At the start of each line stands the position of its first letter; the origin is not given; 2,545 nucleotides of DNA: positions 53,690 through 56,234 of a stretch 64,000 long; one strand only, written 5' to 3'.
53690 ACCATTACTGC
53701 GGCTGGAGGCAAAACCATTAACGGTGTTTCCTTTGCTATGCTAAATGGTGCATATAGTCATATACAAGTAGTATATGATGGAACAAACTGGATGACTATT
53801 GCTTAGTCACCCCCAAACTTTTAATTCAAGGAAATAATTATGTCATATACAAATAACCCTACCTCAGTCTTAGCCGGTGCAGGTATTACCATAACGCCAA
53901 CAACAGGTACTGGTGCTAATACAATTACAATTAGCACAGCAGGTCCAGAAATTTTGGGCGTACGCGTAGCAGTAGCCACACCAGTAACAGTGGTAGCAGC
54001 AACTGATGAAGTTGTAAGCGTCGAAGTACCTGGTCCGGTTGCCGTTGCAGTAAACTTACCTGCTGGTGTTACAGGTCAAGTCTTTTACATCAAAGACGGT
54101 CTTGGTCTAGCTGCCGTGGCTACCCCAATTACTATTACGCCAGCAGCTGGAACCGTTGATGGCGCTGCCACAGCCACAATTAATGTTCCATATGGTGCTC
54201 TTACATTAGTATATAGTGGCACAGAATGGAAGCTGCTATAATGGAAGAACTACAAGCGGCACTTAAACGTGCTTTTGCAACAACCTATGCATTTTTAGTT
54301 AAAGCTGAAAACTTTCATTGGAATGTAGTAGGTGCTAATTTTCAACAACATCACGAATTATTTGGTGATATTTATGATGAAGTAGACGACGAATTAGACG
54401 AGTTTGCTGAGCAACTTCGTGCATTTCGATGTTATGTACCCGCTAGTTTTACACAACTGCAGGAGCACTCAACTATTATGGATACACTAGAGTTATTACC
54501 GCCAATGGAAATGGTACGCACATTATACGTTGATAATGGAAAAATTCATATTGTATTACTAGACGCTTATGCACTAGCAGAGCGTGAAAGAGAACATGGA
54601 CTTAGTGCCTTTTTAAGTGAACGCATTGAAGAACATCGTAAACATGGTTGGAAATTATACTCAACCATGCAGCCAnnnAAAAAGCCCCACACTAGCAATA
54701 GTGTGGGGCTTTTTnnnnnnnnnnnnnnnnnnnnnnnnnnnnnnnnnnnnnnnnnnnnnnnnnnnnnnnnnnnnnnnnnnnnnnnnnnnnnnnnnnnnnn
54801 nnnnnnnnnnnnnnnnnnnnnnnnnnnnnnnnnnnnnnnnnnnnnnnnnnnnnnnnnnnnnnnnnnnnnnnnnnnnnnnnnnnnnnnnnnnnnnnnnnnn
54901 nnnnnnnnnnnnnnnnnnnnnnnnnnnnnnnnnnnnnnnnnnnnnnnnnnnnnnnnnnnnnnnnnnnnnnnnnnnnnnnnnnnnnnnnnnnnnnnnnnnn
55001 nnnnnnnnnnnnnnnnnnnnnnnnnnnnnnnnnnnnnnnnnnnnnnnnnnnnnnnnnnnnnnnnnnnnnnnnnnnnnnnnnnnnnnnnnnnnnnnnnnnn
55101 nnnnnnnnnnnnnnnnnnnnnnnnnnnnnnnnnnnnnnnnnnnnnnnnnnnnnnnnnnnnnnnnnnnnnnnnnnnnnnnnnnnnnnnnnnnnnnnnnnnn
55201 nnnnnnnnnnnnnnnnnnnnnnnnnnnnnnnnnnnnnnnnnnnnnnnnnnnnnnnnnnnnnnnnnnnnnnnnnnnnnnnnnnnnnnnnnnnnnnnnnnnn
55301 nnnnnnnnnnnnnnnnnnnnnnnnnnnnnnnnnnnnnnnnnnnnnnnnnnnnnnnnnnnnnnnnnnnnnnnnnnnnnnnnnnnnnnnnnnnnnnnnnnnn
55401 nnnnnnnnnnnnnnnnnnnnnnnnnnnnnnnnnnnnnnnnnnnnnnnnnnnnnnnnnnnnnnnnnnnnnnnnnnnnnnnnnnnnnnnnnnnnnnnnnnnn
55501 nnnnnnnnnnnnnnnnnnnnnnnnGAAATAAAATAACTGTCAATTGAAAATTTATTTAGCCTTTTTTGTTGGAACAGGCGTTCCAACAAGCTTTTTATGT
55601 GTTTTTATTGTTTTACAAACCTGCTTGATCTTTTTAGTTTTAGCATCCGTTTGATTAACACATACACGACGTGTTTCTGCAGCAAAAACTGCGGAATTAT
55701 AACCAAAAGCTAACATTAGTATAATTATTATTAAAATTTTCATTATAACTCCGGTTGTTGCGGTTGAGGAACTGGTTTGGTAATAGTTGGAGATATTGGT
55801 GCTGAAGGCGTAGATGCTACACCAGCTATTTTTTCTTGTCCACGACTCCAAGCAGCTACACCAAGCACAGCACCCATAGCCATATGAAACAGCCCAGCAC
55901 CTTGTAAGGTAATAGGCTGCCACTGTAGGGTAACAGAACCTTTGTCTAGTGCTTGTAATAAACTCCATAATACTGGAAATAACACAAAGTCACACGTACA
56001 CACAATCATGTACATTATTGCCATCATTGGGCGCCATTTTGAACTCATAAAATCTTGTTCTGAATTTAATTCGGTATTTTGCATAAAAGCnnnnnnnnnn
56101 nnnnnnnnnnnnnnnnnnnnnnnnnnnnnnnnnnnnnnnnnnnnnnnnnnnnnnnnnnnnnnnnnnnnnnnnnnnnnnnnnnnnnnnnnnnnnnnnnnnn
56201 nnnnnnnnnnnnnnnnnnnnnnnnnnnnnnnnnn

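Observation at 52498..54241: Family of three small paralogous proteins (one with a collagen-like GPP repeat) sharing TNPITI and VYSGxxW motifs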

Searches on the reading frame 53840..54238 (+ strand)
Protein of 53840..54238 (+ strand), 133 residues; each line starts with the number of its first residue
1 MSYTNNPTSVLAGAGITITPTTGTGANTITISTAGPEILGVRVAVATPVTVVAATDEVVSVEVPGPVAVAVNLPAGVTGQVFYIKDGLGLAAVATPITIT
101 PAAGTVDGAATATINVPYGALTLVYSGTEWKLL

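Call 4: search_protein_families(library=pfam, proteins=[window:53840-54238:+], max_evalue=1)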
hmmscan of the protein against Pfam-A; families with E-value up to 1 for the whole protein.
window:53840-54238:+ (133 aa): 0 families

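Call 5: search_protein_families(library=phrogs, proteins=[window:53840-54238:+], max_evalue=1)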
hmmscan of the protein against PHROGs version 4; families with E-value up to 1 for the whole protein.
window:53840-54238:+ (133 aa): 2 families
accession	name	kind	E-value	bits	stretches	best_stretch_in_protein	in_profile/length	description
phrog_15797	-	unknown function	5.5e-07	30.9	1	45-133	14-98/102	-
phrog_20556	-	tail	0.0003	20.9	1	45-131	305-393/528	baseplate protein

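Call 18: find_encoding_contigs(protein=window:53840-54238:+, flank=10000, max_places=4)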
Protein window:53840-54238:+ (133 aa): 22 contigs read that carry it; 4 places shown.
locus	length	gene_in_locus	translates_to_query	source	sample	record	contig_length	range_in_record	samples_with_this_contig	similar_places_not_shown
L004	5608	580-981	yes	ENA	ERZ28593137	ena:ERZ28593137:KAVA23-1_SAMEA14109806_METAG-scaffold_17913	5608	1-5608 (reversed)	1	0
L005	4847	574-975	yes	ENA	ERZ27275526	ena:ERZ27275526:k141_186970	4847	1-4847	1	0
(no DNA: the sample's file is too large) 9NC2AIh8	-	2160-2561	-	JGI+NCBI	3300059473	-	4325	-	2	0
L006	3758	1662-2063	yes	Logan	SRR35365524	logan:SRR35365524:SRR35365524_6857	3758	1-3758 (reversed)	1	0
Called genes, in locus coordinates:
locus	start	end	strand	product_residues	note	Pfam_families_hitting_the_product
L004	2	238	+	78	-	?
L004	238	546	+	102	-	-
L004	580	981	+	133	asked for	-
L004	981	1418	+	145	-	PF00210:Ferritin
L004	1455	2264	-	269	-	PF02562:PhoH, PF13245:AAA_19 (faint), PF13604:AAA_30 (faint)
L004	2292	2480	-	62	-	-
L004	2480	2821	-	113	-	-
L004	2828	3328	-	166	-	-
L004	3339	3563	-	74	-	-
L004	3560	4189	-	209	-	-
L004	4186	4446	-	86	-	-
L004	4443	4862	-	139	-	-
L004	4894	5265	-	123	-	PF25590:DUF7936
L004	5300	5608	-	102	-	?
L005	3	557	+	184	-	?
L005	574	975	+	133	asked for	-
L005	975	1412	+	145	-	PF00210:Ferritin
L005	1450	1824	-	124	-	-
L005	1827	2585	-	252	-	PF02562:PhoH, PF13604:AAA_30 (faint), PF13245:AAA_19 (faint)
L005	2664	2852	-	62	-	-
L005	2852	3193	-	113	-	-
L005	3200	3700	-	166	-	-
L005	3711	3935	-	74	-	-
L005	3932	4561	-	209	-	-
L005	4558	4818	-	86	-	-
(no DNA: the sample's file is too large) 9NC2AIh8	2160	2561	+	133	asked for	-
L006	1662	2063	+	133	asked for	-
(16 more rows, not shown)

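Call 23: search_dna_similar(query=window:53840-54238:+, collection=phages, mode=protein, max_evalue=0.01, max_rows=30)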
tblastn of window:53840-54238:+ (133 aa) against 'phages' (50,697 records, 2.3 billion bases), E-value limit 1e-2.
No match.

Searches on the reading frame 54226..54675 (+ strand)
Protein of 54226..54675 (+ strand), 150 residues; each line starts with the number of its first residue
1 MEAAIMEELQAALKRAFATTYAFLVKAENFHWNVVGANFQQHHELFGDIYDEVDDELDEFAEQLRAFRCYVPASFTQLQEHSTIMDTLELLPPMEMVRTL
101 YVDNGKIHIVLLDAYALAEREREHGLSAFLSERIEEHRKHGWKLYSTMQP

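Call 4: search_protein_families(library=pfam, proteins=[window:54226-54675:+], max_evalue=1)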
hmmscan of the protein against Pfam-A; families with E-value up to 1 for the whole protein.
window:54226-54675:+ (150 aa): 3 families
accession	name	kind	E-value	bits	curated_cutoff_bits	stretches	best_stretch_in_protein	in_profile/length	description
PF00210.30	Ferritin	-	2.7e-14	53.7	24.5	1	11-146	2-134/142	Ferritin-like domain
PF19174.5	DUF5856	-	0.017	16.6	34.6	1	42-80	9-48/94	Family of unknown function (DUF5856)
PF14005.11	YpjP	-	0.078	13.4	27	1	29-51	105-126/134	YpjP-like protein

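Call 5: search_protein_families(library=phrogs, proteins=[window:54226-54675:+], max_evalue=1)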
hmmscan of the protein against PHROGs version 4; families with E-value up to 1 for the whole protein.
window:54226-54675:+ (150 aa): 3 families
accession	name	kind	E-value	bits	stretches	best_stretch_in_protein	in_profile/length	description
phrog_3636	-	DNA, RNA and nucleotide metabolism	3.4e-26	93.2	1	6-148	5-147/149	DNA binding protein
phrog_858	-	transcription regulation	0.00015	23.2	1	24-85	23-86/129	starvation-inducible transcriptional regulator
phrog_9316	-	lysis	0.03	15.7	1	40-67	54-81/103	holin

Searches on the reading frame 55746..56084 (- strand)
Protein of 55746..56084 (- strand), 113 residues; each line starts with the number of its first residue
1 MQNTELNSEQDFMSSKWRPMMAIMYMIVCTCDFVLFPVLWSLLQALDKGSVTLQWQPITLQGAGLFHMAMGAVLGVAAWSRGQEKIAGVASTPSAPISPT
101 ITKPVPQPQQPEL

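Call 44: search_protein_families(library=pfam, proteins=[window:55746-56084:-], max_evalue=0.01)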
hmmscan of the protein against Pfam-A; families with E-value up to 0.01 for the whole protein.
window:55746-56084:- (113 aa): 1 family
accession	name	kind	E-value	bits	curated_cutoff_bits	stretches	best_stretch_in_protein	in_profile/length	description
PF11351.13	GTA_holin_3TM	-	0.0015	19.5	24.8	1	4-77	58-118/123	Holin of 3TMs, for gene-transfer release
